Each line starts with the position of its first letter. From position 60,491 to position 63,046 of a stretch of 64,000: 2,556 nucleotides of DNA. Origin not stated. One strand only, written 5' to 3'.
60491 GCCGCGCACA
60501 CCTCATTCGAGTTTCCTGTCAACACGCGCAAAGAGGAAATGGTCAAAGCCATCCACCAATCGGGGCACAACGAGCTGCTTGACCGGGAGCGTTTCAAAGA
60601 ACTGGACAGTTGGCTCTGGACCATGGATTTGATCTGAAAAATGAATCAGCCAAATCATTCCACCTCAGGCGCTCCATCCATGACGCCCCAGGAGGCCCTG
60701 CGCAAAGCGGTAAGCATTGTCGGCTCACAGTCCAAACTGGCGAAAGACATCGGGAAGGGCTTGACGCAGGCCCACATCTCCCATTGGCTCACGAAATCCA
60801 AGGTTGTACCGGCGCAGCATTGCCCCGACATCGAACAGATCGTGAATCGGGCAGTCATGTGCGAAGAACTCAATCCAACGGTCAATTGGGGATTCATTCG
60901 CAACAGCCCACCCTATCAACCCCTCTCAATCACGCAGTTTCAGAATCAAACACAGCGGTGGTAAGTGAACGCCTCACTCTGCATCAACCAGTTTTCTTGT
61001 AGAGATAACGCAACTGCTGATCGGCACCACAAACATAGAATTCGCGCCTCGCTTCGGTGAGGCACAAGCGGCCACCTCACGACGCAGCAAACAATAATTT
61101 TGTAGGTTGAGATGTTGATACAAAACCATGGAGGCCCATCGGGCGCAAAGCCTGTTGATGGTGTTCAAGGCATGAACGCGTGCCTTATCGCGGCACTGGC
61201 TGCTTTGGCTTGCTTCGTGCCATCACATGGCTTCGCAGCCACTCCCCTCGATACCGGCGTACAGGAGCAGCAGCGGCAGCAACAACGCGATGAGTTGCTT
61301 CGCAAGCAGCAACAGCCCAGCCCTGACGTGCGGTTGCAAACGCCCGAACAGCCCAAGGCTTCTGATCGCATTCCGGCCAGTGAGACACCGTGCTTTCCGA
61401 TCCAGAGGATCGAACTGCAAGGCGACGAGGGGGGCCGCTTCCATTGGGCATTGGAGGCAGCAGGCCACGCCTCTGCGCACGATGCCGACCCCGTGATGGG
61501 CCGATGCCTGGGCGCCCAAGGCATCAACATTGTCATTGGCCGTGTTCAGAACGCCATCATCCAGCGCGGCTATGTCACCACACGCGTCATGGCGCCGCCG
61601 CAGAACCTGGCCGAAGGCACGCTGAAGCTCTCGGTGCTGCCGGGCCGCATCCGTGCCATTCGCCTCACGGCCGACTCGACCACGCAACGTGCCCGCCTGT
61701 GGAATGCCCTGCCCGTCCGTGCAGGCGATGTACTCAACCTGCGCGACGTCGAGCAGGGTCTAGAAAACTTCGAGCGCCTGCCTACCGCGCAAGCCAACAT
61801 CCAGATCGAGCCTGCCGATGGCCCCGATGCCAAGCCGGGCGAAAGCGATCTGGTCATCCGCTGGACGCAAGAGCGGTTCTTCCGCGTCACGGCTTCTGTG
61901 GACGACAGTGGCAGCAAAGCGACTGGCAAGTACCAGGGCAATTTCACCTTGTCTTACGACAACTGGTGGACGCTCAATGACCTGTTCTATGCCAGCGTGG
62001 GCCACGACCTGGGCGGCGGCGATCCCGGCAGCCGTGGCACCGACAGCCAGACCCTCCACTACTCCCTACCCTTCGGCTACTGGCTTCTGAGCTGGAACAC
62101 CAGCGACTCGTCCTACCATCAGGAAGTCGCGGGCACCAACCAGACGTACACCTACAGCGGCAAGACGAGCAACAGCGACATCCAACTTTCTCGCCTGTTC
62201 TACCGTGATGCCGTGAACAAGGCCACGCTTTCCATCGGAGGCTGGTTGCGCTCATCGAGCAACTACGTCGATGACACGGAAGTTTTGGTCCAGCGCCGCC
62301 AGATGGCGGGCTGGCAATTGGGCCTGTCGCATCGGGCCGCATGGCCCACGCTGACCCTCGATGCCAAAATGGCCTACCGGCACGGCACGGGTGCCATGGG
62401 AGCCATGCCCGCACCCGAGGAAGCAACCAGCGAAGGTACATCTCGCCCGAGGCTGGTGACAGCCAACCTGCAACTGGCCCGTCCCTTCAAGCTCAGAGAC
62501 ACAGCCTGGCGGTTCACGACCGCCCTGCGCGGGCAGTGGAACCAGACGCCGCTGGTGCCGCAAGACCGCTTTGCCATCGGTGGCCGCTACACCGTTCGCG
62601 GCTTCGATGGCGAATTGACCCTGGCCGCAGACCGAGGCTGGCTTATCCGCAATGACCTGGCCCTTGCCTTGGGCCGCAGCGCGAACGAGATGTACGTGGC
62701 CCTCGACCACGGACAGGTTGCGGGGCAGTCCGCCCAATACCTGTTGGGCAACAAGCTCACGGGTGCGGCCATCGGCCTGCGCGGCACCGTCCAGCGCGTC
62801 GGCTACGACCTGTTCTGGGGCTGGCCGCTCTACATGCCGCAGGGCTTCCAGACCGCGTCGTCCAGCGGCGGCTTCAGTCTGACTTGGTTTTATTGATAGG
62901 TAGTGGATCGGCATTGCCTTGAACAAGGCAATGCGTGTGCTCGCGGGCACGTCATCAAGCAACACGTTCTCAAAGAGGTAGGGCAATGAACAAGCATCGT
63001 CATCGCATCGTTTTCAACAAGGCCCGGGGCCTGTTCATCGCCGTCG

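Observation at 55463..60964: Tightly packed eight-gene island operon mixing three unknown proteins with an exported Fe-SOD, a receiver-like protein, a c-haem DUF3365 sensor domain, a di-iron protein and a Cro-like regulator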

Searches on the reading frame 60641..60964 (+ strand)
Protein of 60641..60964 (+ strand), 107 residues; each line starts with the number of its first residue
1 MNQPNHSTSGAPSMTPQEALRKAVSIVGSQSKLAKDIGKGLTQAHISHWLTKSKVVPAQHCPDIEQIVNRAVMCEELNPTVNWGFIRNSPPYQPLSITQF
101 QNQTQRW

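Call 3: search_protein_families(library=pfam, proteins=[window:60641-60964:+], max_evalue=0.1)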
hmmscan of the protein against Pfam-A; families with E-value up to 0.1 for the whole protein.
window:60641-60964:+ (107 aa): 2 families
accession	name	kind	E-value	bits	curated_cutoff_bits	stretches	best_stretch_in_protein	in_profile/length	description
PF15943.11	YdaS_toxin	-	6.3e-20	71.2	30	1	20-85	1-64/65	Bacterial toxin YdaS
PF14549.12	P22_Cro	-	0.026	14.7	30.2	1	22-67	4-44/60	DNA-binding transcriptional regulator Cro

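Call 15: search_protein_families(library=ncbifam, proteins=[window:60641-60964:+], max_evalue=0.01)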
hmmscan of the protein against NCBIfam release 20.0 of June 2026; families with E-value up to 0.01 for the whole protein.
window:60641-60964:+ (107 aa): 1 family
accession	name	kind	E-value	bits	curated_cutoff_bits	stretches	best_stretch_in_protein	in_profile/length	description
NF046037.1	carphisopro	domain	0.0025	18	38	1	24-67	5-45/54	carph-isopro domain-containing protein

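Call 73: search_protein_families(library=padloc, proteins=[window:60641-60964:+], max_evalue=0.01)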
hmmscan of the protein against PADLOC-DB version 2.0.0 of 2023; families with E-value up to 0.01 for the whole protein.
window:60641-60964:+ (107 aa): 0 families

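Call 74: search_protein_families(library=phrogs, proteins=[window:60641-60964:+], max_evalue=0.01)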
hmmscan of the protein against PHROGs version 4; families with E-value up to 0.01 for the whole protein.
window:60641-60964:+ (107 aa): 1 family
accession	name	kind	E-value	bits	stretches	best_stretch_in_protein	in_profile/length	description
phrog_35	-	transcription regulation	6.9e-18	66.4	1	13-103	71-158/181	transcriptional repressor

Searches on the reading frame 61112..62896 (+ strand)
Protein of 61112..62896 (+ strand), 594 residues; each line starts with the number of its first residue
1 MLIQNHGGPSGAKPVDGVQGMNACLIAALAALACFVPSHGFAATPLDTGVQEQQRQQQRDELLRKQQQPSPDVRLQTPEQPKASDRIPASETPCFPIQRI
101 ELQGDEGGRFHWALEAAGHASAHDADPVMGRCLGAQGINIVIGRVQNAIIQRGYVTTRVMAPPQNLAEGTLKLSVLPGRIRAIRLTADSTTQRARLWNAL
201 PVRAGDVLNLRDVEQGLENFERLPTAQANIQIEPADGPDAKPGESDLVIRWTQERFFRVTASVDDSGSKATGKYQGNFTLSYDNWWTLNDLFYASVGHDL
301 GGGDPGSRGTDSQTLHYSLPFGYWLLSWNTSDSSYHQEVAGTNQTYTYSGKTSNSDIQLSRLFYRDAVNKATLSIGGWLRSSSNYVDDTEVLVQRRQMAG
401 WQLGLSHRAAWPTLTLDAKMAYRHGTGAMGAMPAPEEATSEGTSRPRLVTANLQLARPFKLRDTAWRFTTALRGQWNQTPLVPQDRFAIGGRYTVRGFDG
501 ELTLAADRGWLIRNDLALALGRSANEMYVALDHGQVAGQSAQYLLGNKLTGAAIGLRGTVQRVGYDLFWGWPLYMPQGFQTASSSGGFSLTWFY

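Call 14: search_protein_families(library=pfam, proteins=[window:61112-62896:+], max_evalue=0.01)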
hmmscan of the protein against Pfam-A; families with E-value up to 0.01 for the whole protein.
window:61112-62896:+ (594 aa): 3 families
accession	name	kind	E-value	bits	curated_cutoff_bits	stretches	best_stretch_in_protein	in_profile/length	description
PF03865.19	ShlB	-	1.2e-97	327.6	22.7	1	243-558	1-311/311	Haemolysin secretion/activation protein ShlB/FhaC/HecB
PF17287.7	POTRA_3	-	6.7e-19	67.6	27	1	179-234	1-56/56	POTRA domain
PF08479.16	POTRA_2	-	1.5e-17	63.6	24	1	95-178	1-76/76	POTRA domain, ShlB-type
